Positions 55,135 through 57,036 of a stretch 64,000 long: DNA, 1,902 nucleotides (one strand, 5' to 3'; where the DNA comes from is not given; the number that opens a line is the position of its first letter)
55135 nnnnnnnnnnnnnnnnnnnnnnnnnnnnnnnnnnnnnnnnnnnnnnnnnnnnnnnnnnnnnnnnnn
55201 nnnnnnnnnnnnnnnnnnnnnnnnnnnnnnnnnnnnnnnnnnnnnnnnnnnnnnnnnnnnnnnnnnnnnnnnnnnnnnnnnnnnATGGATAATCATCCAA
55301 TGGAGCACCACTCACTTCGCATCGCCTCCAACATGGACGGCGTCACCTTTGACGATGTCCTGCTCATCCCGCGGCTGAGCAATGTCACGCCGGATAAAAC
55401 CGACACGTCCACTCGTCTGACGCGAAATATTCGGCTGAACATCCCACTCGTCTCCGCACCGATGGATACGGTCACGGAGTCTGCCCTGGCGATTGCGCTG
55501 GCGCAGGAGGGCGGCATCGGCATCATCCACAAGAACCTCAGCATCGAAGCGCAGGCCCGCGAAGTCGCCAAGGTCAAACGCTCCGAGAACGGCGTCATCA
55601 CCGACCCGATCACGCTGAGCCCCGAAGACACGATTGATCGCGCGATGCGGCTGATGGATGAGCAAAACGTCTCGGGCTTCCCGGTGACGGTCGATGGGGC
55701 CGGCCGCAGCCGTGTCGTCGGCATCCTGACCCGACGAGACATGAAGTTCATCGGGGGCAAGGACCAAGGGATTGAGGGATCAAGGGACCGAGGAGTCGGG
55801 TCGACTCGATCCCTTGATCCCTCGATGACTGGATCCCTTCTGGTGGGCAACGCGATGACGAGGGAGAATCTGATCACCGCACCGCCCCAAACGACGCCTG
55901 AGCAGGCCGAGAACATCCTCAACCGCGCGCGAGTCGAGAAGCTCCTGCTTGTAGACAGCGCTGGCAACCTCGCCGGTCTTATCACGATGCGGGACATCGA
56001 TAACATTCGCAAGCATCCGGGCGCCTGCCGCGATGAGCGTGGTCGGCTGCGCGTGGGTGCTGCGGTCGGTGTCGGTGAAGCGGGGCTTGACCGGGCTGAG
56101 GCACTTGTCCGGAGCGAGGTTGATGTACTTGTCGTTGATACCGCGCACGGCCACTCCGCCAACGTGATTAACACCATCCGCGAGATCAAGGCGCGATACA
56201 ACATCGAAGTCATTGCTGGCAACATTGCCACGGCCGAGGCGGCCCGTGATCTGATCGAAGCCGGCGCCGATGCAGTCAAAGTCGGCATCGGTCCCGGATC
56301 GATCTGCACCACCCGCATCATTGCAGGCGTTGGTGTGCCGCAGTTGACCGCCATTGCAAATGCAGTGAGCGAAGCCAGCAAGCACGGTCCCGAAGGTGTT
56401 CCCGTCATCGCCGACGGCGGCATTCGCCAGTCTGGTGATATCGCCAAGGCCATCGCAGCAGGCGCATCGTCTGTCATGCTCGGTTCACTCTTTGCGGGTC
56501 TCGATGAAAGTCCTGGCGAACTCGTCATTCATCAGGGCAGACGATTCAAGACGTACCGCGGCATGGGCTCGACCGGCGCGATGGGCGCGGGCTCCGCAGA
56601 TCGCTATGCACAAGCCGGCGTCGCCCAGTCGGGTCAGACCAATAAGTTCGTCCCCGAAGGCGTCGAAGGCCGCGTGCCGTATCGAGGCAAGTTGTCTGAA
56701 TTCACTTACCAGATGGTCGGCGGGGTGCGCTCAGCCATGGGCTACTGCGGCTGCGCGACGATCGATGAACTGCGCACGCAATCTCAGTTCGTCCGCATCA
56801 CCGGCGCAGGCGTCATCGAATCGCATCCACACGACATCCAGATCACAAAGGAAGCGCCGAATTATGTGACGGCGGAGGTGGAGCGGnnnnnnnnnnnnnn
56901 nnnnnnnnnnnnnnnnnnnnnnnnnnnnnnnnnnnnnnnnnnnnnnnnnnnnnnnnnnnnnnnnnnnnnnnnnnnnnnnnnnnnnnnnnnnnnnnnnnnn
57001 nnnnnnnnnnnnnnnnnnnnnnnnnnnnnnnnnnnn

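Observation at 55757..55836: Near-perfect 19-bp palindrome with octamer periodicity inserted in frame in the CBS (Bateman) region of guaB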

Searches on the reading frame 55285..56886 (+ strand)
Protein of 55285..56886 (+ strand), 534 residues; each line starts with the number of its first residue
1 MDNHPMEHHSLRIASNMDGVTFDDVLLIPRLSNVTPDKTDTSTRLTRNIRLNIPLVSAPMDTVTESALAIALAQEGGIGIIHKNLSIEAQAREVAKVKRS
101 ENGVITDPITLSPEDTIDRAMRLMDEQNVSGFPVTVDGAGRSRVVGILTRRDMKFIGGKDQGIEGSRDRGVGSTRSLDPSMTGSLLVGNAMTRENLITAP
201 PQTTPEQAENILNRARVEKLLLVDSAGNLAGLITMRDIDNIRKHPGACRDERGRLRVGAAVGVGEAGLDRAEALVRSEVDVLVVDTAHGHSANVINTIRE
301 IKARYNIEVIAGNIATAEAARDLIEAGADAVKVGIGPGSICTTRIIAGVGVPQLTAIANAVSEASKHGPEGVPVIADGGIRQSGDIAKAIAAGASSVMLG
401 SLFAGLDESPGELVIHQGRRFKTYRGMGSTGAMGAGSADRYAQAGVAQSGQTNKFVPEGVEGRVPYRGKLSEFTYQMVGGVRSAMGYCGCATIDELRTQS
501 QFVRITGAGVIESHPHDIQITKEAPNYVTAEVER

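Call 13: find_homologous_proteins(query=window:55285-56886:+, max_evalue=1e-50)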
Query window:55285-56886:+ (534 aa): 8000 proteins with E <= 1e-50 among 8000 candidates; the best 120 are listed.
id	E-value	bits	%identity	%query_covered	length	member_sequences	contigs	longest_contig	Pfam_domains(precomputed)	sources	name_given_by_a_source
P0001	0.0e+0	1141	100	99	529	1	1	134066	PF01070.25,PF00478.32,PF03060.22,PF00977.28,PF00571.34,PF01645.24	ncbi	-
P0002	6.3e-248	842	75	99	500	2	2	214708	PF01070.25,PF00478.32,PF03060.22,PF00977.28,PF00571.34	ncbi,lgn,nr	ncbi:MAG TPA: IMP dehydrogenase [Phycisphaerales bacterium]|nr:IMP dehydrogenase [Phycisphaerales ba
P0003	2.0e-241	820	76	97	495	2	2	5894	PF01070.25,PF00478.32,PF03060.22,PF00571.34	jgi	jgi:IMP dehydrogenase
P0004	7.7e-241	818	75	99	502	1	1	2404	PF01070.25,PF00478.32,PF03060.22,PF01180.28,PF00571.34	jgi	jgi:IMP dehydrogenase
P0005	6.0e-239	812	75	96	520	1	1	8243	PF01070.25,PF00478.32,PF03060.22,PF00977.28,PF00571.34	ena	-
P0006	9.0e-239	811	73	99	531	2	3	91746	PF01070.25,PF00478.32,PF03060.22,PF00571.34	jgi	jgi:IMP dehydrogenase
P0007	2.9e-238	810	74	96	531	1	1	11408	PF01070.25,PF00478.32,PF03060.22,PF00571.34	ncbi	-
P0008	3.0e-238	810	75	98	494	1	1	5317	PF01070.25,PF00478.32,PF03060.22,PF00571.34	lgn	-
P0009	6.8e-238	809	74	96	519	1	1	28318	PF01070.25,PF00478.32,PF03060.22,PF00977.28,PF00571.34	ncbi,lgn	-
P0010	2.0e-237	807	74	99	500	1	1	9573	PF01070.25,PF00478.32,PF03060.22,PF00571.34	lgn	-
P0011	1.0e-236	805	74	98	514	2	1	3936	PF01070.25,PF00478.32,PF03060.22,PF00977.28,PF00571.34,PF01645.24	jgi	jgi:IMP dehydrogenase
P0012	1.8e-236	804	72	98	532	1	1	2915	PF01070.25,PF00478.32,PF03060.22,PF00571.34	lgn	-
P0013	1.8e-236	804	73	98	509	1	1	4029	PF01070.25,PF00478.32,PF03060.22,PF00977.28,PF00571.34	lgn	-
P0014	7.1e-236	802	75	96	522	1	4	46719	PF01070.25,PF00478.32,PF03060.22,PF00571.34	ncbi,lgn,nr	ncbi:MAG: IMP dehydrogenase [Phycisphaerales bacterium]|nr:IMP dehydrogenase [Phycisphaerales bacter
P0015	9.6e-234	795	74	96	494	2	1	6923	PF01070.25,PF00478.32,PF03060.22,PF00571.34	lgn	-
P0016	1.9e-233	794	75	96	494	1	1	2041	PF01070.25,PF00478.32,PF03060.22,PF00977.28,PF00571.34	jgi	jgi:IMP dehydrogenase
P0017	2.1e-233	794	72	99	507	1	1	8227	PF01070.25,PF00478.32,PF03060.22,PF00977.28,PF00571.34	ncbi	-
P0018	3.0e-233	793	73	98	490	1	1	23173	PF01070.25,PF00478.32,PF03060.22,PF00977.28,PF00571.34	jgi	jgi:IMP dehydrogenase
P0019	4.1e-233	793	73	98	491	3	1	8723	PF01070.25,PF00478.32,PF03060.22,PF00977.28,PF00571.34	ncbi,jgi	ncbi:MAG: IMP dehydrogenase [Planctomycetota bacterium]|jgi:IMP dehydrogenase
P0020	8.3e-232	788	71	99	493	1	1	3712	PF01070.25,PF00478.32,PF03060.22,PF00977.28,PF00571.34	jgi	-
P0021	1.1e-231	788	72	97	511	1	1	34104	PF01070.25,PF00478.32,PF03060.22,PF00977.28,PF00571.34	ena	-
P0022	3.6e-231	786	71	99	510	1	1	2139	PF01070.25,PF00478.32,PF03060.22,PF00977.28,PF00571.34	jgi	jgi:IMP dehydrogenase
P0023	8.1e-231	785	72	97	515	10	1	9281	PF01070.25,PF00478.32,PF03060.22,PF00977.28,PF00571.34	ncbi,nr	ncbi:MAG TPA: IMP dehydrogenase [Phycisphaerales bacterium]|nr:IMP dehydrogenase [Phycisphaerales ba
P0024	2.0e-230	784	73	96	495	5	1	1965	PF01070.25,PF00478.32,PF03060.22,PF00977.28,PF00571.34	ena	-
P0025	3.6e-230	783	71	99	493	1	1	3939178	PF01070.25,PF00478.32,PF03060.22,PF00571.34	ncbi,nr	ncbi:MAG: IMP dehydrogenase [Phycisphaerales bacterium]|nr:MAG: IMP dehydrogenase [Phycisphaerales b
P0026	5.8e-230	782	72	99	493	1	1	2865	PF01070.25,PF00478.32,PF03060.22,PF00977.28,PF00571.34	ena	-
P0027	1.0e-229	782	71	98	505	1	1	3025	PF01070.25,PF00478.32,PF03060.22,PF00977.28,PF00571.34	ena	-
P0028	1.5e-229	781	70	99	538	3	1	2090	PF01070.25,PF00478.32,PF03060.22,PF00977.28,PF00571.34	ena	-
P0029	2.5e-229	780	73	96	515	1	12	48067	PF01070.25,PF00478.32,PF03060.22,PF00977.28,PF00571.34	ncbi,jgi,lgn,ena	-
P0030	2.9e-229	780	73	96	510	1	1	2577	PF01070.25,PF00478.32,PF03060.22,PF00977.28,PF00571.34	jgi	jgi:IMP dehydrogenase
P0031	3.0e-229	780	72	98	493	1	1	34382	PF01070.25,PF00478.32,PF03060.22,PF00977.28,PF00571.34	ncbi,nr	ncbi:MAG: IMP dehydrogenase [Phycisphaerales bacterium]|nr:MAG: IMP dehydrogenase [Phycisphaerales b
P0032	3.6e-229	780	73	98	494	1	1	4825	PF01070.25,PF00478.32,PF03060.22,PF00977.28,PF00571.34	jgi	jgi:IMP dehydrogenase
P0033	6.4e-229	779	70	99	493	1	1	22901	PF01070.25,PF00478.32,PF03060.22,PF00977.28,PF00571.34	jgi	jgi:IMP dehydrogenase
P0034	1.8e-228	777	71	98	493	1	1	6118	PF01070.25,PF00478.32,PF03060.22,PF00977.28,PF00571.34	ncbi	-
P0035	2.1e-227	774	73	96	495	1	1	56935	PF01070.25,PF00478.32,PF03060.22,PF00977.28,PF00571.34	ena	-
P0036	2.2e-227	774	71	97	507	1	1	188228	PF01070.25,PF00478.32,PF03060.22,PF00571.34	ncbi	-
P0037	6.3e-227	772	70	96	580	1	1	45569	PF01070.25,PF00478.32,PF03060.22,PF00977.28,PF00571.34,PF01645.24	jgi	jgi:IMP dehydrogenase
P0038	8.3e-227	772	72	97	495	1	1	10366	PF01070.25,PF00478.32,PF03060.22,PF00571.34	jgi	jgi:IMP dehydrogenase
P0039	1.0e-226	772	73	96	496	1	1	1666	PF01070.25,PF00478.32,PF03060.22,PF00977.28,PF00571.34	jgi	-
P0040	2.6e-226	770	71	99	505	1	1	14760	PF01070.25,PF00478.32,PF03060.22,PF00977.28,PF00571.34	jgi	jgi:IMP dehydrogenase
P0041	3.6e-226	770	71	98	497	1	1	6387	PF01070.25,PF00478.32,PF03060.22,PF00571.34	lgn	-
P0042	5.6e-226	769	69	99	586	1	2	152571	PF01070.25,PF00478.32,PF03060.22,PF00977.28,PF00571.34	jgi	jgi:IMP dehydrogenase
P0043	5.9e-226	769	70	96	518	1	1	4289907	PF01070.25,PF00478.32,PF03060.22,PF00977.28,PF00571.34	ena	-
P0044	7.2e-226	769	72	97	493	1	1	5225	PF01070.25,PF00478.32,PF03060.22,PF00977.28,PF00571.34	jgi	jgi:IMP dehydrogenase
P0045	1.5e-225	768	74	96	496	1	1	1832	PF01070.25,PF00478.32,PF03060.22,PF00977.28,PF00571.34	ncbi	-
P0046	1.7e-225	768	70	97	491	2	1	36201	PF01070.25,PF00478.32,PF03060.22,PF00571.34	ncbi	-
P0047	3.1e-225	767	72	98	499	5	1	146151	PF01070.25,PF00478.32,PF03060.22,PF00977.28,PF00571.34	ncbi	-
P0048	3.3e-225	767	70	98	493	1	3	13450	PF01070.25,PF00478.32,PF03060.22,PF00977.28,PF00571.34,PF01729.26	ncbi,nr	ncbi:MAG: IMP dehydrogenase [Phycisphaerales bacterium]|nr:IMP dehydrogenase [Phycisphaerae bacteriu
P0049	5.5e-225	766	69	99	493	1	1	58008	PF01070.25,PF00478.32,PF03060.22,PF00977.28,PF00571.34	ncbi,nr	ncbi:MAG: IMP dehydrogenase [Planctomycetes bacterium]|nr:IMP dehydrogenase [Planctomycetota bacteri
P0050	6.5e-225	766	69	99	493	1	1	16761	PF01070.25,PF00478.32,PF03060.22,PF00977.28,PF00571.34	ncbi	-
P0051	8.0e-225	765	72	98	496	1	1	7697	PF01070.25,PF00478.32,PF03060.22,PF01180.28,PF00977.28,PF00571.34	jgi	-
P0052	8.7e-225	765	72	96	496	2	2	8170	PF01070.25,PF00478.32,PF03060.22,PF00977.28,PF00571.34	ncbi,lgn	-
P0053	9.1e-225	765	70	99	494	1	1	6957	PF01070.25,PF00478.32,PF03060.22,PF00977.28,PF00571.34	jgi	jgi:IMP dehydrogenase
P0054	1.2e-224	765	70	98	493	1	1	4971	PF01070.25,PF00478.32,PF03060.22,PF00977.28,PF00571.34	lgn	-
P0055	1.5e-224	765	71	98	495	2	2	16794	PF01070.25,PF00478.32,PF03060.22,PF00977.28,PF00571.34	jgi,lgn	jgi:IMP dehydrogenase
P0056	1.7e-224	764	72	98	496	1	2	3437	PF01070.25,PF00478.32,PF03060.22,PF00977.28,PF00571.34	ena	-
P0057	2.0e-224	764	70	98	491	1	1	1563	PF01070.25,PF00478.32,PF03060.22,PF00977.28,PF00571.34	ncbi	-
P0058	2.3e-224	764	70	99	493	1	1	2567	PF01070.25,PF00478.32,PF03060.22,PF00977.28,PF00571.34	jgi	jgi:IMP dehydrogenase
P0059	2.4e-224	764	70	98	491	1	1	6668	PF01070.25,PF00478.32,PF03060.22,PF00977.28,PF00571.34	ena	-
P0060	3.0e-224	764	72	98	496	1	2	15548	PF01070.25,PF00478.32,PF03060.22,PF00977.28,PF00571.34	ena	-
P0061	3.3e-224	763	70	96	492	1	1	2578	PF01070.25,PF00478.32,PF03060.22,PF00977.28,PF00571.34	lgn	-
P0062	3.7e-224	763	72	98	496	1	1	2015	PF01070.25,PF00478.32,PF03060.22,PF01180.28,PF00977.28,PF00571.34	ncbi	-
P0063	4.2e-224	763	72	96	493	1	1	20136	PF01070.25,PF00478.32,PF03060.22,PF00571.34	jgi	-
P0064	4.4e-224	763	72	98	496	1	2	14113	PF01070.25,PF00478.32,PF03060.22,PF00977.28,PF00571.34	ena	-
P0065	4.5e-224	763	72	98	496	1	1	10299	PF01070.25,PF00478.32,PF03060.22,PF00977.28,PF00571.34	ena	-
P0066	5.1e-224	763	72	98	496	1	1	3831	PF01070.25,PF00478.32,PF03060.22,PF01180.28,PF00977.28,PF00571.34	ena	-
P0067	5.6e-224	763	72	98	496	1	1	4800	PF01070.25,PF00478.32,PF03060.22,PF00977.28,PF00571.34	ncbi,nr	ncbi:MAG: IMP dehydrogenase [Planctomycetes bacterium]|nr:IMP dehydrogenase [Planctomycetota bacteri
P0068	6.6e-224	762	72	98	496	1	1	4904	PF01070.25,PF00478.32,PF03060.22,PF00977.28,PF00571.34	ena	-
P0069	6.9e-224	762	69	99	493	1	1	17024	PF01070.25,PF00478.32,PF03060.22,PF00977.28,PF00571.34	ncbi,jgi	ncbi:MAG: IMP dehydrogenase [Planctomycetota bacterium]|jgi:IMP dehydrogenase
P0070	8.3e-224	762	71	97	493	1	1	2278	PF01070.25,PF00478.32,PF03060.22,PF00977.28,PF00571.34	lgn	-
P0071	8.6e-224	762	69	98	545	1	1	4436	PF01070.25,PF00478.32,PF03060.22,PF00977.28,PF00571.34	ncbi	-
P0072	8.7e-224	762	72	98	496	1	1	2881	PF01070.25,PF00478.32,PF03060.22,PF00977.28,PF00571.34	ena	-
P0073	1.0e-223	762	69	99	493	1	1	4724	PF01070.25,PF00478.32,PF03060.22,PF00977.28,PF00571.34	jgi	-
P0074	1.1e-223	762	71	98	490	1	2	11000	PF01070.25,PF00478.32,PF03060.22,PF00977.28,PF00571.34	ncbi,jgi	ncbi:MAG: IMP dehydrogenase [Planctomycetota bacterium]|jgi:IMP dehydrogenase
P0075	1.3e-223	761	71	98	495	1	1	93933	PF01070.25,PF00478.32,PF03060.22,PF00977.28,PF00571.34,PF01645.24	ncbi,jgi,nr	ncbi:MAG: IMP dehydrogenase [Phycisphaerae bacterium]|jgi:IMP dehydrogenase|nr:IMP dehydrogenase [Ph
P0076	1.4e-223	761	70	98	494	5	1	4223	PF01070.25,PF00478.32,PF03060.22,PF00571.34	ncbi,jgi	ncbi:MAG: IMP dehydrogenase [Planctomycetota bacterium]|jgi:IMP dehydrogenase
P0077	2.0e-223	761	71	97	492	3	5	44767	PF01070.25,PF00478.32,PF03060.22,PF00977.28,PF00571.34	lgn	-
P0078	2.3e-223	761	70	97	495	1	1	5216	PF01070.25,PF00478.32,PF03060.22,PF00977.28,PF00571.34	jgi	jgi:IMP dehydrogenase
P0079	2.3e-223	761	72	98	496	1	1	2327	PF01070.25,PF00478.32,PF03060.22,PF00977.28,PF00571.34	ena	-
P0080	5.4e-223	759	72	98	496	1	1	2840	PF01070.25,PF00478.32,PF03060.22,PF00977.28,PF00571.34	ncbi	-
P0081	6.2e-223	759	69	98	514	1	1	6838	PF01070.25,PF00478.32,PF03060.22,PF00977.28,PF00571.34,PF01645.24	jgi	-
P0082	8.2e-223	759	70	97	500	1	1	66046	PF01070.25,PF00478.32,PF03060.22,PF00977.28,PF00571.34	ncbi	-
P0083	1.2e-222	758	70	96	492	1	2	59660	PF01070.25,PF00478.32,PF03060.22,PF00977.28,PF00571.34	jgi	-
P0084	1.3e-222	758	71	96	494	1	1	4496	PF01070.25,PF00478.32,PF03060.22,PF00977.28,PF00571.34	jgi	-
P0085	1.3e-222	758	71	96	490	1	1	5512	PF01070.25,PF00478.32,PF03060.22,PF00571.34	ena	-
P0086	1.3e-222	758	72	98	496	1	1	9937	PF01070.25,PF00478.32,PF03060.22,PF00977.28,PF00571.34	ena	-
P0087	1.5e-222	758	69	99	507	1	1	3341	PF01070.25,PF00478.32,PF03060.22,PF00977.28,PF00571.34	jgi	jgi:IMP dehydrogenase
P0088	1.7e-222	758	71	98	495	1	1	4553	PF01070.25,PF00478.32,PF03060.22,PF00977.28,PF00571.34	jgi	jgi:IMP dehydrogenase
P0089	2.2e-222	757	72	97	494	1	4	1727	PF01070.25,PF00478.32,PF03060.22,PF00571.34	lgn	-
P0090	2.4e-222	757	69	100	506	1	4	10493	PF01070.25,PF00478.32,PF03060.22,PF00977.28,PF00571.34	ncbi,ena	-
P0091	4.3e-222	756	69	98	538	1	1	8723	PF01070.25,PF00478.32,PF03060.22,PF00977.28,PF00571.34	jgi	jgi:IMP dehydrogenase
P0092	4.8e-222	756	70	98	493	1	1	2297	PF01070.25,PF00478.32,PF03060.22,PF00977.28,PF00571.34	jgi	jgi:IMP dehydrogenase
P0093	5.4e-222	756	70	96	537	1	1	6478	PF01070.25,PF00478.32,PF03060.22,PF00977.28,PF00571.34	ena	-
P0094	5.8e-222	756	70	98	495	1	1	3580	PF01070.25,PF00478.32,PF03060.22,PF00977.28,PF00571.34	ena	-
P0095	6.2e-222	756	69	97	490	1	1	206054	PF01070.25,PF00478.32,PF03060.22,PF00977.28,PF00571.34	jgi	jgi:IMP dehydrogenase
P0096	7.1e-222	756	70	98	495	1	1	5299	PF01070.25,PF00478.32,PF03060.22,PF00977.28,PF00571.34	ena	-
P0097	9.3e-222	755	70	98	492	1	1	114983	PF01070.25,PF00478.32,PF03060.22,PF00571.34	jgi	jgi:IMP dehydrogenase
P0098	9.7e-222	755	71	96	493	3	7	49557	PF01070.25,PF00478.32,PF03060.22,PF00571.34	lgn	-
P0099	1.0e-221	755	72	98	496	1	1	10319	PF01070.25,PF00478.32,PF03060.22,PF00977.28,PF00571.34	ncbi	-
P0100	1.2e-221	755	70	98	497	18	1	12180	PF01070.25,PF00478.32,PF03060.22,PF04131.21,PF00977.28,PF00571.34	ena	-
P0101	1.5e-221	755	71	97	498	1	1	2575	PF01070.25,PF00478.32,PF03060.22,PF00977.28,PF00571.34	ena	-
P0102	1.5e-221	755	70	96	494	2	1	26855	PF01070.25,PF00478.32,PF03060.22,PF00977.28,PF00571.34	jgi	jgi:IMP dehydrogenase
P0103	1.7e-221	754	69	99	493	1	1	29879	PF01070.25,PF00478.32,PF03060.22,PF00977.28,PF00571.34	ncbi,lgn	-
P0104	1.9e-221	754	71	96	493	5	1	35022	PF01070.25,PF00478.32,PF03060.22,PF01180.28,PF00977.28,PF00571.34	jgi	jgi:IMP dehydrogenase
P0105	2.9e-221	754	70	96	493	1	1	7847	PF01070.25,PF00478.32,PF03060.22,PF00977.28,PF00571.34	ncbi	-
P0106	3.2e-221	754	71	96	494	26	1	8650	PF01070.25,PF00478.32,PF03060.22,PF00977.28,PF00571.34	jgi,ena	jgi:IMP dehydrogenase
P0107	3.6e-221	753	70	96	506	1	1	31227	PF01070.25,PF00478.32,PF03060.22,PF00977.28,PF00571.34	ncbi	-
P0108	3.7e-221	753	70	96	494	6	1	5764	PF01070.25,PF00478.32,PF03060.22,PF00977.28,PF00571.34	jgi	jgi:IMP dehydrogenase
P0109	4.7e-221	753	71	96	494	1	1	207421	PF01070.25,PF00478.32,PF03060.22,PF00977.28,PF00571.34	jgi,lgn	jgi:IMP dehydrogenase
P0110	5.1e-221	753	70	98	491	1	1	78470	PF01070.25,PF00478.32,PF03060.22,PF00571.34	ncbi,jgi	ncbi:MAG: IMP dehydrogenase [Planctomycetota bacterium]|jgi:IMP dehydrogenase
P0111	5.2e-221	753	70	98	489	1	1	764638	PF01070.25,PF00478.32,PF03060.22,PF01180.28,PF00977.28,PF00571.34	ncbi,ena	-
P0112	5.8e-221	753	69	98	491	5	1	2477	PF01070.25,PF00478.32,PF03060.22,PF00977.28,PF00571.34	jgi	jgi:IMP dehydrogenase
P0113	6.5e-221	753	71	96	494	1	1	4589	PF01070.25,PF00478.32,PF03060.22,PF00977.28,PF00571.34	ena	-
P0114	6.6e-221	753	71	96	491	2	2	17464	PF01070.25,PF00478.32,PF03060.22,PF00977.28,PF00571.34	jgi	jgi:IMP dehydrogenase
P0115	6.7e-221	752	71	96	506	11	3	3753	PF01070.25,PF00478.32,PF03060.22,PF00977.28,PF00571.34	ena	-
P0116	8.0e-221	752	71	96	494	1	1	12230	PF01070.25,PF00478.32,PF03060.22,PF00977.28,PF00571.34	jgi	-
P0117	8.5e-221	752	71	96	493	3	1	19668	PF01070.25,PF00478.32,PF03060.22,PF01180.28,PF00977.28,PF00571.34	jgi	-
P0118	9.7e-221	752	71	97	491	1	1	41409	PF01070.25,PF00478.32,PF03060.22,PF00977.28,PF00571.34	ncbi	-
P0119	1.4e-220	751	70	96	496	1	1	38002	PF01070.25,PF00478.32,PF03060.22,PF00571.34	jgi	-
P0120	1.4e-220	751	70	96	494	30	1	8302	PF01070.25,PF00478.32,PF03060.22,PF00571.34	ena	-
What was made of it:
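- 55285..56889 (+): guaB (IMP dehydrogenase) coding sequence, host of the element. The real start is probably the ATG at 55300. The NCBI protein P0001 (529 aa, 100% identical) starts at Met6 and includes the insert (call 13).
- On Rickettsia palindromic elements (RPE): The host is a Phycisphaerales MAG (call 13), so it is an analogue, not a member.
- On IMP dehydrogenase (GuaB) with Bateman module: Precomputed PF00478 and PF00571 on the identical protein P0001 (call 13).
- The guaB copy is known from one assembly only; P0001 has 1 member and 1 contig (call 13).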

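Call 16: find_encoding_contigs(protein=P0006, flank=3000, max_places=1)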
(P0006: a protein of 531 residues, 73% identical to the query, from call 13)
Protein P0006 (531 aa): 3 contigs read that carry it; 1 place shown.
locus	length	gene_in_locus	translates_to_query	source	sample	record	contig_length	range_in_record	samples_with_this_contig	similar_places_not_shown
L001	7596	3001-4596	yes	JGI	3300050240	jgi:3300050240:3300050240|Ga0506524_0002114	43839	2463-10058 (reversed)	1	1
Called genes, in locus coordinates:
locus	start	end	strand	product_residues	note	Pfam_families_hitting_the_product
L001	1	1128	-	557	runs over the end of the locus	PF00437:T2SSE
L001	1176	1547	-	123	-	PF05635:23S_rRNA_IVP, PF22296:bAvd (weak)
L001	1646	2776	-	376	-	PF00437:T2SSE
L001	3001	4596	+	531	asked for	PF00478:IMPDH, PF00571:CBS, PF01070:FMN_dh, PF03060:NMO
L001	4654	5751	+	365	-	PF00058:Ldl_recept_b (faint), PF13360:PQQ_2 (faint)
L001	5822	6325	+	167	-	-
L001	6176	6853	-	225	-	PF01844:HNH (weak)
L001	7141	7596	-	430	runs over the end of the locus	PF00375:SDF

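Call 17: find_encoding_contigs(protein=P0042, flank=3000, max_places=1)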
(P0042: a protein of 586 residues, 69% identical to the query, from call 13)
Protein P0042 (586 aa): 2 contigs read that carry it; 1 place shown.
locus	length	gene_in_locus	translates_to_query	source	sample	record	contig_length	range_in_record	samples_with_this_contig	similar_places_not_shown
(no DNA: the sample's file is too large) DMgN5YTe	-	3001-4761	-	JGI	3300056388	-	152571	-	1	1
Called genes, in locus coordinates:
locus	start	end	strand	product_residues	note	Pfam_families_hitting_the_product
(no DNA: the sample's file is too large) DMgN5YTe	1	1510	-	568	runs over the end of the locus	PF00437:T2SSE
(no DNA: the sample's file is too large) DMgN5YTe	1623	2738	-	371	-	PF00437:T2SSE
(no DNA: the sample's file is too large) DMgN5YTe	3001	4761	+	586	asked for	PF00478:IMPDH, PF00571:CBS, PF00977:His_biosynth (faint), PF01070:FMN_dh, PF03060:NMO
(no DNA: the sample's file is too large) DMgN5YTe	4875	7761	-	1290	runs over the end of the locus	PF13574:Reprolysin_2, PF13582:Reprolysin_3, PF13583:Reprolysin_4, PF13688:Reprolysin_5, PF18998:Flg_new_2 (faint)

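Call 18: find_encoding_contigs(protein=P0043, flank=3000, max_places=1)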
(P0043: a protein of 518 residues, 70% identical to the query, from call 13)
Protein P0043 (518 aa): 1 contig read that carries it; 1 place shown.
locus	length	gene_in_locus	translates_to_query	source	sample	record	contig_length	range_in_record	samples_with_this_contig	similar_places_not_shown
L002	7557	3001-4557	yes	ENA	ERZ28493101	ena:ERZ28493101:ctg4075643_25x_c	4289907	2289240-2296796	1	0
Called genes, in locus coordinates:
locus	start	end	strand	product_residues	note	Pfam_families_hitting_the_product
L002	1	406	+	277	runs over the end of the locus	-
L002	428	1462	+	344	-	PF13646:HEAT_2 (faint), PF02985:HEAT (faint)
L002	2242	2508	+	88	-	-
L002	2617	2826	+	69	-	-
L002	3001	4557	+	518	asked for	PF00478:IMPDH, PF00571:CBS, PF00977:His_biosynth (faint), PF00571:CBS (weak), PF01070:FMN_dh, PF03060:NMO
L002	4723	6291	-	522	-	-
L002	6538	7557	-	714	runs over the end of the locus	PF21167:DUF6851, PF22778:VCPO_2nd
